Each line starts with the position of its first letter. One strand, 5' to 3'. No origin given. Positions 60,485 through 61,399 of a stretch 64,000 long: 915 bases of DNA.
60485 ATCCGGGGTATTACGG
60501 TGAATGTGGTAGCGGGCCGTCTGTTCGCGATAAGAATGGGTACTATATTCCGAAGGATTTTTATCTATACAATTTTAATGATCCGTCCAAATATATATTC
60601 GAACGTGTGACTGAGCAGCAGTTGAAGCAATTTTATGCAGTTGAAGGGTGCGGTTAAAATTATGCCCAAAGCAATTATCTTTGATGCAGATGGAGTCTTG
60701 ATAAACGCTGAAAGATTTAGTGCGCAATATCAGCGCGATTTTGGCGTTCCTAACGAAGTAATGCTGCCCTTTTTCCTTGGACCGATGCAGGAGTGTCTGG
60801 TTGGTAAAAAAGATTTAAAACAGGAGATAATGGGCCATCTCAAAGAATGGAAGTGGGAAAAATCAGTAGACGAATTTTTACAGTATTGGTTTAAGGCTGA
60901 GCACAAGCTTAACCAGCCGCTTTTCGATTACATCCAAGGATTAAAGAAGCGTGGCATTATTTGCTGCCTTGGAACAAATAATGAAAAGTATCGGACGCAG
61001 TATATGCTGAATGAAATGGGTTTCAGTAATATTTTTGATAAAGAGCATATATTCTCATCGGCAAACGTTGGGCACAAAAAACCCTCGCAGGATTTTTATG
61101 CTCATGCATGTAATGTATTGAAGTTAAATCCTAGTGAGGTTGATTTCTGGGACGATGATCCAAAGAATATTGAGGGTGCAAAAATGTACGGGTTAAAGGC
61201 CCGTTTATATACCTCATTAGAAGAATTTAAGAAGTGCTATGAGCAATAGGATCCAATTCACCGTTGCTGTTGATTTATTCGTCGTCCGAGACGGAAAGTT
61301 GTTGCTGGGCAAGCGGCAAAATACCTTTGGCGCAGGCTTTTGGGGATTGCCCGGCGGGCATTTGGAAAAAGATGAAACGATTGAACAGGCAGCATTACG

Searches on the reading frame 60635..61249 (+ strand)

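Call 116: search_protein_families(library=pfam, proteins=[window:60635-61249:+], max_evalue=0.001)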
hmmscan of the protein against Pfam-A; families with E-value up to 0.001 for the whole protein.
window:60635-61249:+ (204 aa): 3 families
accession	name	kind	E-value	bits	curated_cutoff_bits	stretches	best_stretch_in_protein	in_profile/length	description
PF13419.12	HAD_2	-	8.4e-16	59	23.8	1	14-188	1-174/178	Haloacid dehalogenase-like hydrolase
PF00702.32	Hydrolase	-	6.1e-14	53.3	26.4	1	12-184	2-189/191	haloacid dehalogenase-like hydrolase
PF13344.12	Hydrolase_6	-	0.00031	21.2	27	0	99-146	22-70/101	Haloacid dehalogenase-like hydrolase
